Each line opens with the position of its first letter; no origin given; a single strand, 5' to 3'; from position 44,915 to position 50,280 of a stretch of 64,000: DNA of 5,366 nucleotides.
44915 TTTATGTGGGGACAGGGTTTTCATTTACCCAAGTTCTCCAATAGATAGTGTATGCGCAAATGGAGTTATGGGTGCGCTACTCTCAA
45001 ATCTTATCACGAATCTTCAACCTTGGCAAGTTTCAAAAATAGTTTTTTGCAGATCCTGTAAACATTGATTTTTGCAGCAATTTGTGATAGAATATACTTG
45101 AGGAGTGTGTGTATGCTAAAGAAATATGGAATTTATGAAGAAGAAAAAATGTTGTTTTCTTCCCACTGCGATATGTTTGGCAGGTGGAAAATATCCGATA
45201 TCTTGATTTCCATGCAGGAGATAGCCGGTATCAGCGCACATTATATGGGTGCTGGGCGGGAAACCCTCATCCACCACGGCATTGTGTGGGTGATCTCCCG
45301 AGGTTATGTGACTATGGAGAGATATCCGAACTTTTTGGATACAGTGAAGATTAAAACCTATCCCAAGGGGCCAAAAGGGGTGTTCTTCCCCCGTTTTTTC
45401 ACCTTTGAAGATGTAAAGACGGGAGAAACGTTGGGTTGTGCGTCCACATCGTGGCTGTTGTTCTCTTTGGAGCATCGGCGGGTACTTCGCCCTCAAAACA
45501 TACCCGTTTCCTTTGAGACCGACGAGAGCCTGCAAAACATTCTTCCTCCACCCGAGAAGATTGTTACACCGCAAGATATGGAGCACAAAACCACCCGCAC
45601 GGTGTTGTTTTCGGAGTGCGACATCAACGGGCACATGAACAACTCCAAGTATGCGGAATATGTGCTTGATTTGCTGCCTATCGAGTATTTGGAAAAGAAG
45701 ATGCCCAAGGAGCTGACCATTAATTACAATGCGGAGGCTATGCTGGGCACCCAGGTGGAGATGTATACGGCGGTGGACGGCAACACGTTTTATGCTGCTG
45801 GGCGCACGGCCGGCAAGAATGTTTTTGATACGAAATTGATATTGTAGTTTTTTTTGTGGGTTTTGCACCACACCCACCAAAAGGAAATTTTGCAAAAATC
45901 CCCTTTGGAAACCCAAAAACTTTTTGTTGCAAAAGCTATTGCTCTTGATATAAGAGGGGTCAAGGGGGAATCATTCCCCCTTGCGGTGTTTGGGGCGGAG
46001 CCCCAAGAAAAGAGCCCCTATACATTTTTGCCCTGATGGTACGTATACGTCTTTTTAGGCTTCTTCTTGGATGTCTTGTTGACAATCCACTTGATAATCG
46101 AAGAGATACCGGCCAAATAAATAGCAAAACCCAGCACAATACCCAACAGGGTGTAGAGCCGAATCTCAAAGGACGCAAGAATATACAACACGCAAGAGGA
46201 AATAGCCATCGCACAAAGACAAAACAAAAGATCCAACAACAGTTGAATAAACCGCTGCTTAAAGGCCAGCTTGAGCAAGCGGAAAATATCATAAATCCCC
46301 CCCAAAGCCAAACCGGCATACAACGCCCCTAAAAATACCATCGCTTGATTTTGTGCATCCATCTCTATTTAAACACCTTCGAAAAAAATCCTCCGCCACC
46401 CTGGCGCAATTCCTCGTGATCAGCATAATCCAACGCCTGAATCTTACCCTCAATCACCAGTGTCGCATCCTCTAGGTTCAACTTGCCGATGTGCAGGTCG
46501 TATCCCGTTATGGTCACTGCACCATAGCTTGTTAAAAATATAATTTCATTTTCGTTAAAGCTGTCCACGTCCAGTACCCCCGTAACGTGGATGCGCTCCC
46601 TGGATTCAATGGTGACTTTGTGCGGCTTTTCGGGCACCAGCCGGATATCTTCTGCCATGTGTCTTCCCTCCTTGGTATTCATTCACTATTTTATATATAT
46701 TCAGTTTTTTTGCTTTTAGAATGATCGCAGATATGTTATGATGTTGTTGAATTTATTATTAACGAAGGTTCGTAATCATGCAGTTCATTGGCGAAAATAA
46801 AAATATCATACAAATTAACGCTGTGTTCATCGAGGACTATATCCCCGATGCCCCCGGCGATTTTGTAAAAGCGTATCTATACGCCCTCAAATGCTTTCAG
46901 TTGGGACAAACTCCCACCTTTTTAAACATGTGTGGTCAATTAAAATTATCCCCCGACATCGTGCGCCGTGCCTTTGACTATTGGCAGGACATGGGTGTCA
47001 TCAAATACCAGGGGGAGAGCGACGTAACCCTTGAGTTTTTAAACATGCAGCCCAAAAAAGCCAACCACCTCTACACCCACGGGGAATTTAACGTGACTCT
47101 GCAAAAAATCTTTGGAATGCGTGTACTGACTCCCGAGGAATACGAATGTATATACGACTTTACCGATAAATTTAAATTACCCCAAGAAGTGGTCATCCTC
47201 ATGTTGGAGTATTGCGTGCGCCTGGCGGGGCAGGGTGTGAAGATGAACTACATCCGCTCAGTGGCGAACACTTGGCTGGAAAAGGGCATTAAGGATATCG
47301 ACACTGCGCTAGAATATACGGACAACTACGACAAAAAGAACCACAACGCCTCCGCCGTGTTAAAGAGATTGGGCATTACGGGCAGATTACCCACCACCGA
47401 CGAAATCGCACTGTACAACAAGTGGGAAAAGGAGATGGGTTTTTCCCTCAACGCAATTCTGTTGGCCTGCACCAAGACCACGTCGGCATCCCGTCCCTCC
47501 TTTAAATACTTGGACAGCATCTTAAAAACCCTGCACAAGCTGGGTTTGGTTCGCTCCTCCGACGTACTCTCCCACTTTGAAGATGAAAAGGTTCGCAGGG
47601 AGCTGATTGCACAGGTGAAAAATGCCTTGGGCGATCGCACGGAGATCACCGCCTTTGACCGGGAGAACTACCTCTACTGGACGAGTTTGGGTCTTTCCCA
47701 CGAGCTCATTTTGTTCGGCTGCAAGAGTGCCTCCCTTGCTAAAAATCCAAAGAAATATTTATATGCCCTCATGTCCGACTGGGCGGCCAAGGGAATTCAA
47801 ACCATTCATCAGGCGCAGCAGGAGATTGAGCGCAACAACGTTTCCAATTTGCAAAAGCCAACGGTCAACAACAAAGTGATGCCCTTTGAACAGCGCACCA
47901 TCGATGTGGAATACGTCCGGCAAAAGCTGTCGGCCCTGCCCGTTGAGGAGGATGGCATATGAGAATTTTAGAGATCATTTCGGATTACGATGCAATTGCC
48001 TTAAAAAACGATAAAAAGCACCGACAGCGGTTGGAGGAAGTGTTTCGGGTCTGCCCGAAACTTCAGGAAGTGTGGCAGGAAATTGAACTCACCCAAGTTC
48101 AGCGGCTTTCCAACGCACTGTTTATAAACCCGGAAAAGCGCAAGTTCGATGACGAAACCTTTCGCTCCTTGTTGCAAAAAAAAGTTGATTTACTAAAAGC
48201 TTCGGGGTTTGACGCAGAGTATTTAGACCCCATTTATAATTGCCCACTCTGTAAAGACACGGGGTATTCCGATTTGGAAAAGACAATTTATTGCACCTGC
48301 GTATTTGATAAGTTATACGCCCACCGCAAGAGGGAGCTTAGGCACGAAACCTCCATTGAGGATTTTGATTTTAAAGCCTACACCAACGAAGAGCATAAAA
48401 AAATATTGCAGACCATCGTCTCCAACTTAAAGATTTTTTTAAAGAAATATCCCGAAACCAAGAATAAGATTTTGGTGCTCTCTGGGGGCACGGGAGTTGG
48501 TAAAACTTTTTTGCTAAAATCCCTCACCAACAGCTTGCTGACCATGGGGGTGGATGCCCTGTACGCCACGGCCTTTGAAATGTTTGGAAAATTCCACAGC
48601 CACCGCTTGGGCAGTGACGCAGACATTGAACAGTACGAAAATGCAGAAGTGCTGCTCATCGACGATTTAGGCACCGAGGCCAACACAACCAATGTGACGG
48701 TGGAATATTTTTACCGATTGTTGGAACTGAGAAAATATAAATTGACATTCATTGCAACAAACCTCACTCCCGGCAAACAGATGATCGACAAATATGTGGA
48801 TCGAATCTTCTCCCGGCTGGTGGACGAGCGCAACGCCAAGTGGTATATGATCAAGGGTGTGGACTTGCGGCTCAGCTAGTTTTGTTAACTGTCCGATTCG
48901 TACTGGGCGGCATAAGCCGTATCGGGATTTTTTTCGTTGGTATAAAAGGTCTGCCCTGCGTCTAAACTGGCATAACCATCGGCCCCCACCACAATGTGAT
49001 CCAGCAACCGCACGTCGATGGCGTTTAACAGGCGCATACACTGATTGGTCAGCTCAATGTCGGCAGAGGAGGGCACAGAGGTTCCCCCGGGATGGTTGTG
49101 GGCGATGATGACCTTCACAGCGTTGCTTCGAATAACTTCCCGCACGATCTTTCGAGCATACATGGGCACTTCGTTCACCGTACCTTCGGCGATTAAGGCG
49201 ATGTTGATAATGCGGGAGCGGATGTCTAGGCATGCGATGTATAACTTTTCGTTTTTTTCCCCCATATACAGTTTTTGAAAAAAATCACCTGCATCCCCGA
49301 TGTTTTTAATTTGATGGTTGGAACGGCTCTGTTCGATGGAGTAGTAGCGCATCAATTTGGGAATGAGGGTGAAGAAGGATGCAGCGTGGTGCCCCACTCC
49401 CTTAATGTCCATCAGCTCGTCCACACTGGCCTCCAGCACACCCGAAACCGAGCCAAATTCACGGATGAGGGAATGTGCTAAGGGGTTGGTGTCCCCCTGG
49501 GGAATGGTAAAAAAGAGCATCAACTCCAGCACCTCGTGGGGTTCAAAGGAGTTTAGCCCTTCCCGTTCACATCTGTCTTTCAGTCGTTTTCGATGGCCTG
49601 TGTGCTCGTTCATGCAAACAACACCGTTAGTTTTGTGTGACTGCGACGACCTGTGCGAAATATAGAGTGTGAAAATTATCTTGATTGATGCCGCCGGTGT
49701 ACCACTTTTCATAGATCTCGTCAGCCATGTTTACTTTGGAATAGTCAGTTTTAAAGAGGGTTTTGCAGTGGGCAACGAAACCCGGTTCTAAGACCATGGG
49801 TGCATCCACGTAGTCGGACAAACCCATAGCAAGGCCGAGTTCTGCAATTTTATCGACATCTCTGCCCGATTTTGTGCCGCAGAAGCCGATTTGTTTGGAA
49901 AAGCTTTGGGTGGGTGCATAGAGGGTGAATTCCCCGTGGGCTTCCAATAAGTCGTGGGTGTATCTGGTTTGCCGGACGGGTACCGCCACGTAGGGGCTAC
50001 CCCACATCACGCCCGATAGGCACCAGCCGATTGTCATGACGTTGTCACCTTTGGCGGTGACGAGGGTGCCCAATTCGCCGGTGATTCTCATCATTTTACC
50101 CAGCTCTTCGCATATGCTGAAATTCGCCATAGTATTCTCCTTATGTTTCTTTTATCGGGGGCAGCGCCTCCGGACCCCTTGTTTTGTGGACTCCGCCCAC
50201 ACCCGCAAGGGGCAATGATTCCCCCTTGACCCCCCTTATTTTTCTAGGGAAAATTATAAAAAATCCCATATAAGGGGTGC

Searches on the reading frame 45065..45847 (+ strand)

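Call 8: search_protein_families(library=ncbifam, proteins=[window:45065-45847:+])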
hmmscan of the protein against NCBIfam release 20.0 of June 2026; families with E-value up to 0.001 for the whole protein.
window:45065-45847:+ (260 aa): 0 families

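Call 28: search_protein_families(library=pfam, proteins=[window:45065-45847:+], max_evalue=0.001)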
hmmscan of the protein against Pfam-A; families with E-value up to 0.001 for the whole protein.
window:45065-45847:+ (260 aa): 3 families
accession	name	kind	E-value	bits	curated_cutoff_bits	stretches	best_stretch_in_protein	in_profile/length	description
PF01643.23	Acyl-ACP_TE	-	1.1e-18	67.6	23.7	1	31-142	11-122/131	Acyl-ACP thioesterase N-terminal domain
PF20791.3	Acyl-ACP_TE_C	-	8.8e-15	55.2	21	1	175-239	9-73/101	Acyl-ACP thioesterase C-terminal domain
PF13279.12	4HBT_2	-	0.00029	21.7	25.5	0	180-210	1-30/122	Thioesterase-like superfamily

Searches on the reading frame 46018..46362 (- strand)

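Call 28: search_protein_families(library=pfam, proteins=[window:46018-46362:-], max_evalue=0.001)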
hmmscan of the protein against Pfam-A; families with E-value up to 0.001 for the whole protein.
window:46018-46362:- (114 aa): 2 families
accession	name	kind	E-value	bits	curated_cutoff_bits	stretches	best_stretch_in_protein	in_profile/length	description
PF09578.15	Spore_YabQ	-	6.2e-15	55.6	27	1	10-87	1-79/79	Spore cortex protein YabQ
PF06305.16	LapA_dom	-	4.7e-05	23.6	28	0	60-101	10-51/64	Lipopolysaccharide assembly protein A domain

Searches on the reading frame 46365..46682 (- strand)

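Call 28: search_protein_families(library=pfam, proteins=[window:46365-46682:-], max_evalue=0.001)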
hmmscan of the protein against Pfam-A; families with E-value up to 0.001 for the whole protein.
window:46365-46682:- (105 aa): 1 family
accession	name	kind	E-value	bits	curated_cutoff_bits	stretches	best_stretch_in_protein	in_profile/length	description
PF07873.16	YabP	-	3e-19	69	27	1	21-86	1-64/64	YabP family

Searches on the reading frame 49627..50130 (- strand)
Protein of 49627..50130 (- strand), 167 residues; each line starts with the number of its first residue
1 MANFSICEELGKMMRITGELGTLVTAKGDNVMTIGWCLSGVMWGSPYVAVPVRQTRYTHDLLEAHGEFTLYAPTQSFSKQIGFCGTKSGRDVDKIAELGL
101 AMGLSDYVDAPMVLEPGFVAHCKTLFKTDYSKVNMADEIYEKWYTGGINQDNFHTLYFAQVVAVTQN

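Call 28: search_protein_families(library=pfam, proteins=[window:49627-50130:-], max_evalue=0.001)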
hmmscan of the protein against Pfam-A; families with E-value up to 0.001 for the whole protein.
window:49627-50130:- (167 aa): 1 family
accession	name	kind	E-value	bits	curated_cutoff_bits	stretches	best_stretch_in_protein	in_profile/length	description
PF01613.24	Flavin_Reduct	-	5.6e-13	49.7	27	1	22-165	9-132/153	Flavin reductase like domain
